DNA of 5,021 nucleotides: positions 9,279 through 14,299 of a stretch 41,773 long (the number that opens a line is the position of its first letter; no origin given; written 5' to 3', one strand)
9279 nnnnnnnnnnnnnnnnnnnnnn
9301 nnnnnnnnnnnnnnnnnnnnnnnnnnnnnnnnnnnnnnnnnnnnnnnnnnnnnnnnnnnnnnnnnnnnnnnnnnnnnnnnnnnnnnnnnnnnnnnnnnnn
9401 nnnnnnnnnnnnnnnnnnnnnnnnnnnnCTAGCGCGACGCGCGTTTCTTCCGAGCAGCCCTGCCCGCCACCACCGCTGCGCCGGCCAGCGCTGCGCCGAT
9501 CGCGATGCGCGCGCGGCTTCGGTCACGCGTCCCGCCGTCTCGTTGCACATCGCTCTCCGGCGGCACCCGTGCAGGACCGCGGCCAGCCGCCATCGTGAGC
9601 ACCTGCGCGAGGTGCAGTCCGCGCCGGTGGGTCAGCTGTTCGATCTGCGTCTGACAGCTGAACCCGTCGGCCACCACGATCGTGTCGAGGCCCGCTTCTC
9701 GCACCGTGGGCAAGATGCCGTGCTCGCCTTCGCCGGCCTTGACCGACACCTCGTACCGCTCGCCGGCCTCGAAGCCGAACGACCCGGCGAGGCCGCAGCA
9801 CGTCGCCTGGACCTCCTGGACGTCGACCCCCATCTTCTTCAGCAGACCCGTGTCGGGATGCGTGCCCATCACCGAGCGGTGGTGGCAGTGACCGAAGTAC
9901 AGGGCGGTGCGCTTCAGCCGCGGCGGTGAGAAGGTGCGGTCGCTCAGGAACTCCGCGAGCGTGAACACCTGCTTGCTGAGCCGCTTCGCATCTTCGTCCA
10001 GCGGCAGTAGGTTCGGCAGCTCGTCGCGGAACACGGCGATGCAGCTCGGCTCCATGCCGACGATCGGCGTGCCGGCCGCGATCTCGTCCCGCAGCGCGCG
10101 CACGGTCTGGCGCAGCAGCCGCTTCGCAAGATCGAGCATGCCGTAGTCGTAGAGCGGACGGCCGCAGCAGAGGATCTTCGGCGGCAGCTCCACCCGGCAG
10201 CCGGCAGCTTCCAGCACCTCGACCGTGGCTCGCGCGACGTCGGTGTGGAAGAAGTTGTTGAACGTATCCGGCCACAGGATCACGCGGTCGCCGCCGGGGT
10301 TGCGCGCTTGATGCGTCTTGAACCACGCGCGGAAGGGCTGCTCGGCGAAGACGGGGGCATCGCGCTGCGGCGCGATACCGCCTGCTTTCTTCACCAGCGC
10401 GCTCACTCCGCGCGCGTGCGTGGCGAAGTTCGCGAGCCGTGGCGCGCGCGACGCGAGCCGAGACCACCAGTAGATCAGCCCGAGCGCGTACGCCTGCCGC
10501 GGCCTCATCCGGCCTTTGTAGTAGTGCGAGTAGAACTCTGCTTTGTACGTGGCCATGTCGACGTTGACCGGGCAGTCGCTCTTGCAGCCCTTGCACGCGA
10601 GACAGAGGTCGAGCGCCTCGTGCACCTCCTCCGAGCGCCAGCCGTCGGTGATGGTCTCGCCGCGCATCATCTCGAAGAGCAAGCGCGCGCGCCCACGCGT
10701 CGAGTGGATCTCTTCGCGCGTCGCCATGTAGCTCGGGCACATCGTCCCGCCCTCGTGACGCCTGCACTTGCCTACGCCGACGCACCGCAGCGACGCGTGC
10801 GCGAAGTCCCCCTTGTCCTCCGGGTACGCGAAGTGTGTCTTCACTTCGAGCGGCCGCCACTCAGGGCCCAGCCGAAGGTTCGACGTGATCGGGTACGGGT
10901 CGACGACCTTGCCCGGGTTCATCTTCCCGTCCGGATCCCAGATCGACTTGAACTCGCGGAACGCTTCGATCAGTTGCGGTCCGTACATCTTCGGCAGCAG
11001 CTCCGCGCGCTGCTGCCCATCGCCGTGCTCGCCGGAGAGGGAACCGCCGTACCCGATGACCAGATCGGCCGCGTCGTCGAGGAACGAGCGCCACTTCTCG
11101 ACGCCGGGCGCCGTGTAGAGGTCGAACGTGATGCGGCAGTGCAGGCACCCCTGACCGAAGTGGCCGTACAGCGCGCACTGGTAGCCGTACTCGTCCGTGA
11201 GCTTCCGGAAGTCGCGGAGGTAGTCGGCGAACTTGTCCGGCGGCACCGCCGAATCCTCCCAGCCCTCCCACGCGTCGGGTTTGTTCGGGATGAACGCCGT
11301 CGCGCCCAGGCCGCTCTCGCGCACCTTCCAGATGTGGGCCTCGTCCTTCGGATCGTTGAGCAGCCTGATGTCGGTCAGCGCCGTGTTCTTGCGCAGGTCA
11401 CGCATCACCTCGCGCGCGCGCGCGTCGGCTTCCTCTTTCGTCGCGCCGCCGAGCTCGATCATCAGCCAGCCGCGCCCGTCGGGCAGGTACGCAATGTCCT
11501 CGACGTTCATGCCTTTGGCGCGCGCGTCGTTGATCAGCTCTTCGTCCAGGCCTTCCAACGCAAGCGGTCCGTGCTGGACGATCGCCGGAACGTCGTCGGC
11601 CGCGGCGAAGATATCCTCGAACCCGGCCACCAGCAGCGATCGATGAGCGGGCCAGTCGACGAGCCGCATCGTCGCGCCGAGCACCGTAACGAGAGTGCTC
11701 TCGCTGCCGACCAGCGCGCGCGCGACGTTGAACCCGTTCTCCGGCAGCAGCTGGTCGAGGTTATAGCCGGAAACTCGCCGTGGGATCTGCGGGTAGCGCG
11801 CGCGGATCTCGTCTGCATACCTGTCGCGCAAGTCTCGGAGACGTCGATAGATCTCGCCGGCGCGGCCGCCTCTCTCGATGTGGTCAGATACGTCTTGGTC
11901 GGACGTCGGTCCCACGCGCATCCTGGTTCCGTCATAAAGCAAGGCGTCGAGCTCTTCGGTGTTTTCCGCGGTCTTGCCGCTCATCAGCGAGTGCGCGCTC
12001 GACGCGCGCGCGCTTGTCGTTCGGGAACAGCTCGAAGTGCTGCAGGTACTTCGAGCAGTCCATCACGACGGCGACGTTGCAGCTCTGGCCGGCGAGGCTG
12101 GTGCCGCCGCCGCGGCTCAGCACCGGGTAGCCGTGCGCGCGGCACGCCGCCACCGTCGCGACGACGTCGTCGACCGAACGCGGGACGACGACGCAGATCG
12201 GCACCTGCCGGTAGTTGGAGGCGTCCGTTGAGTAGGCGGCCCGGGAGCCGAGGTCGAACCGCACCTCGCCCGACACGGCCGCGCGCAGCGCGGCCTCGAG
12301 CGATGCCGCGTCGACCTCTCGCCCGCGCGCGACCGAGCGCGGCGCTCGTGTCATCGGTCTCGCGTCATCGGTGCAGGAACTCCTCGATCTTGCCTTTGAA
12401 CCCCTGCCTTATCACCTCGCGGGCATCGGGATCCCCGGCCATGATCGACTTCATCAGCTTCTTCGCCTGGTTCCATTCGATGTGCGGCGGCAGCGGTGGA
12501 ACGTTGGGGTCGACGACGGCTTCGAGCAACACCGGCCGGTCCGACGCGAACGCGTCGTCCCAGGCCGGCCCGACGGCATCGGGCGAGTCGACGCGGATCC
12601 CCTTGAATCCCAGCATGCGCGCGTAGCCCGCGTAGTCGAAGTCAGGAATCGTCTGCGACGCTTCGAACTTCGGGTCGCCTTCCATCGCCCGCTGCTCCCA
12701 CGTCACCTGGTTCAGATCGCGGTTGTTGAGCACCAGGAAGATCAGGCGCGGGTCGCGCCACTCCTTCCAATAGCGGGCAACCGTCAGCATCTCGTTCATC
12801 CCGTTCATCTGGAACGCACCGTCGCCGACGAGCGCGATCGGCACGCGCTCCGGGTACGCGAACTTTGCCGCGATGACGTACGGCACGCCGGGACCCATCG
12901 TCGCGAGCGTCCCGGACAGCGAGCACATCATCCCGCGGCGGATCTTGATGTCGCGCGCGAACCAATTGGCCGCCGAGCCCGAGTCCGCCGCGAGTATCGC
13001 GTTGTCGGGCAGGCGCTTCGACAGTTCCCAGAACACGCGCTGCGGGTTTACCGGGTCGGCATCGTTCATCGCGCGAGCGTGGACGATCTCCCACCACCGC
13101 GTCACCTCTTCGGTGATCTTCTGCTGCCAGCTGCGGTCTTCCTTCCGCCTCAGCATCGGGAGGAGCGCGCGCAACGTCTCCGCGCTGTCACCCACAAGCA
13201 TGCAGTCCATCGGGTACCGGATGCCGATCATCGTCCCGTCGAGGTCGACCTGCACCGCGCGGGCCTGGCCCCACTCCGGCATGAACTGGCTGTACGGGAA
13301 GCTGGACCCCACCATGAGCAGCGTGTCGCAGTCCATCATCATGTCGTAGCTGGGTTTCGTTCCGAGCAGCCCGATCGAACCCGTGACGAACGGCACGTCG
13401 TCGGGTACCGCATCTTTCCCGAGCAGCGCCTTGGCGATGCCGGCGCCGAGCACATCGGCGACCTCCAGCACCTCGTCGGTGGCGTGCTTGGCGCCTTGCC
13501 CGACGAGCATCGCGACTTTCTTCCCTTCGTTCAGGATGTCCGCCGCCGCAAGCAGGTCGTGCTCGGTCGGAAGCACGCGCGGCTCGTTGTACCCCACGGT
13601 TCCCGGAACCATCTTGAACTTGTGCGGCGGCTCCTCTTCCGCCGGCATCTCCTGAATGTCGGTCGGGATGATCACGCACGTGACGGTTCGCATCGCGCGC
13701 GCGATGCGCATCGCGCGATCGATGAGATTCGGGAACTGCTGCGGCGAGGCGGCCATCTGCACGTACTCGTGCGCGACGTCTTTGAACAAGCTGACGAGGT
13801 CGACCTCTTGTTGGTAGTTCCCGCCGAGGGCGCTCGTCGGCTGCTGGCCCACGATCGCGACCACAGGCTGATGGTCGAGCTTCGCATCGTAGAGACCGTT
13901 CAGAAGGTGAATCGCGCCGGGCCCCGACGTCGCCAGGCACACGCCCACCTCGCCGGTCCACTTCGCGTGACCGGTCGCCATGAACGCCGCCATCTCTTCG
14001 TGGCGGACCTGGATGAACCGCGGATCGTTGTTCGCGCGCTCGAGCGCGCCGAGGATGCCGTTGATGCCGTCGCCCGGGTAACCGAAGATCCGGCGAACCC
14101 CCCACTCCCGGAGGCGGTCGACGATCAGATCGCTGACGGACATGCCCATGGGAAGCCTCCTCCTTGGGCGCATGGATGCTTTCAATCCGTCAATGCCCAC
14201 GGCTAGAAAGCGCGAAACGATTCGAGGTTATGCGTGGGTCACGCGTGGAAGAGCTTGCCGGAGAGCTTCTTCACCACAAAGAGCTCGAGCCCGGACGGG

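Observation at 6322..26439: Eleven correctly oriented copies of a GTTT-N15-17-GGGNA promoter motif define an apparent local SigB/SigF-type regulon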

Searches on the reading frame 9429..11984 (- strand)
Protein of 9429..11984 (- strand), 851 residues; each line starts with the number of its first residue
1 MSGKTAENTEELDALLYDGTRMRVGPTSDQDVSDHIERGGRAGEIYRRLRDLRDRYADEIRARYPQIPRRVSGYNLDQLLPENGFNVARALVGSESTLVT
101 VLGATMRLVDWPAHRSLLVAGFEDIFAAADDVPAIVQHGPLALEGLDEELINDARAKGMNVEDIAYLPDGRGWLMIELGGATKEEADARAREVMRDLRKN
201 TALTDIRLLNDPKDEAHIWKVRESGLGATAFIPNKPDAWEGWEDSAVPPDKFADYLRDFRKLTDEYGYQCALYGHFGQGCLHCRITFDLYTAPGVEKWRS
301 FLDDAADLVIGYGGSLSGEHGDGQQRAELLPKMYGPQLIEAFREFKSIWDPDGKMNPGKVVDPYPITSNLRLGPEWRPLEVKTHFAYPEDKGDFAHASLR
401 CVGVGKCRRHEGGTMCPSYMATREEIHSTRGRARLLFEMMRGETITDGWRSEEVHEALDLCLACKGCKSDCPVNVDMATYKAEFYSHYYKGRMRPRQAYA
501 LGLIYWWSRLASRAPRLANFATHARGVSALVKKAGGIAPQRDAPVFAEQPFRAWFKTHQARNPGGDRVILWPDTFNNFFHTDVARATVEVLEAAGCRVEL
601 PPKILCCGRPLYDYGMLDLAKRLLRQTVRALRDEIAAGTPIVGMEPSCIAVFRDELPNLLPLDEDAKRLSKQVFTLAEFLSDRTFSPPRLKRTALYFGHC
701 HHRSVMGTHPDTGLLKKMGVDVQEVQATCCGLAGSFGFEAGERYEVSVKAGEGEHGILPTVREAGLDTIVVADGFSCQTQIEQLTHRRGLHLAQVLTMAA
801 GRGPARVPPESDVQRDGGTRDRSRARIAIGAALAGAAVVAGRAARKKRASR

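Call 7: search_protein_families(library=pfam, proteins=[window:9429-11984:-], max_evalue=0.01)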
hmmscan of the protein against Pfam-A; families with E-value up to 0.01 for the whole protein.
window:9429-11984:- (851 aa): 4 families
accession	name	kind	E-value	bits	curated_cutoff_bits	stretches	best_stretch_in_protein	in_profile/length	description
PF02913.24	FAD-oxidase_C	-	8.3e-55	186.6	21.2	1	112-360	2-248/248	FAD linked oxidases, C-terminal domain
PF02754.22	CCG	-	8.7e-11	42.2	20.6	1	580-652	14-84/85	Cysteine-rich domain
PF13183.11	Fer4_8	-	1.9e-08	35.1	27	1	399-475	3-68/68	4Fe-4S dicluster domain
PF13534.11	Fer4_17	-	9.6e-07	29.7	22.2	1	400-476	1-61/61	4Fe-4S dicluster domain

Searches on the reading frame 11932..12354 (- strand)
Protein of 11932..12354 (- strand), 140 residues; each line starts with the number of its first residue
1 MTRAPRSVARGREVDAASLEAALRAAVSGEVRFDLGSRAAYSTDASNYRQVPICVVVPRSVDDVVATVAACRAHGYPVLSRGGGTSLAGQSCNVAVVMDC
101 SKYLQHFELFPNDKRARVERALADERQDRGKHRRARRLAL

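Call 37: search_protein_families(library=pfam, proteins=[window:11932-12354:-], max_evalue=0.001)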
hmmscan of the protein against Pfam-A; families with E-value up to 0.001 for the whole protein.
window:11932-12354:- (140 aa): 1 family
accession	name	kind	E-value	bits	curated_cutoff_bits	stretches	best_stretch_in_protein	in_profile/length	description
PF01565.28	FAD_binding_4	-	7.1e-14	52.1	26.4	1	52-119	1-69/139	FAD binding domain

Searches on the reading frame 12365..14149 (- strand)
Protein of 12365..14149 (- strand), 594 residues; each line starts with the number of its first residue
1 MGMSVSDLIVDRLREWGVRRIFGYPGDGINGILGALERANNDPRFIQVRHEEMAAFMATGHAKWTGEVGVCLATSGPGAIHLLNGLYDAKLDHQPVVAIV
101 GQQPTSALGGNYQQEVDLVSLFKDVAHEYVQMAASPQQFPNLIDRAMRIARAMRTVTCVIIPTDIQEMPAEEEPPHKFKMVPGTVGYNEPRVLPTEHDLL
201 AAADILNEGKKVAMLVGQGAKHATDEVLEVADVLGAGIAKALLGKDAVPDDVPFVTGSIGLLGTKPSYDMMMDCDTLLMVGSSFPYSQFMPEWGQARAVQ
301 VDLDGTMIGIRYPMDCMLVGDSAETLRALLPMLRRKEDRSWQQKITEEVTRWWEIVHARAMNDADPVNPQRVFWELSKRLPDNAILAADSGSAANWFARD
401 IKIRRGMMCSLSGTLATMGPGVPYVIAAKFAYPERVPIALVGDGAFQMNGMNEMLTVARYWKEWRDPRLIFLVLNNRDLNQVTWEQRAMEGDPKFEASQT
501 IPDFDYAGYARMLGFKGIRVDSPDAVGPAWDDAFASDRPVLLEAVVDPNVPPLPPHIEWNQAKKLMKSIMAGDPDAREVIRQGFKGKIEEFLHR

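Call 6: search_protein_families(library=pfam, proteins=[window:12365-14149:-], max_evalue=0.01)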
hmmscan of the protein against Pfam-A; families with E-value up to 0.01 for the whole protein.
window:12365-14149:- (594 aa): 4 families
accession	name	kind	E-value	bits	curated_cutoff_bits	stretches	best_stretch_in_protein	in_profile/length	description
PF02776.23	TPP_enzyme_N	-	1.9e-36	124.9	26.8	1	3-120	1-118/119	Thiamine pyrophosphate enzyme, N-terminal TPP binding domain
PF02775.26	TPP_enzyme_C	-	3.2e-28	98.9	21.9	1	389-543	1-150/151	Thiamine pyrophosphate enzyme, C-terminal TPP binding domain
PF00205.28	TPP_enzyme_M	-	1e-27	96.9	30.4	1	201-329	3-137/137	Thiamine pyrophosphate enzyme, central domain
PF01855.24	POR_N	-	7.8e-08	32.8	27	1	41-160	36-152/231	Pyruvate flavodoxin/ferredoxin oxidoreductase, thiamine diP-bdg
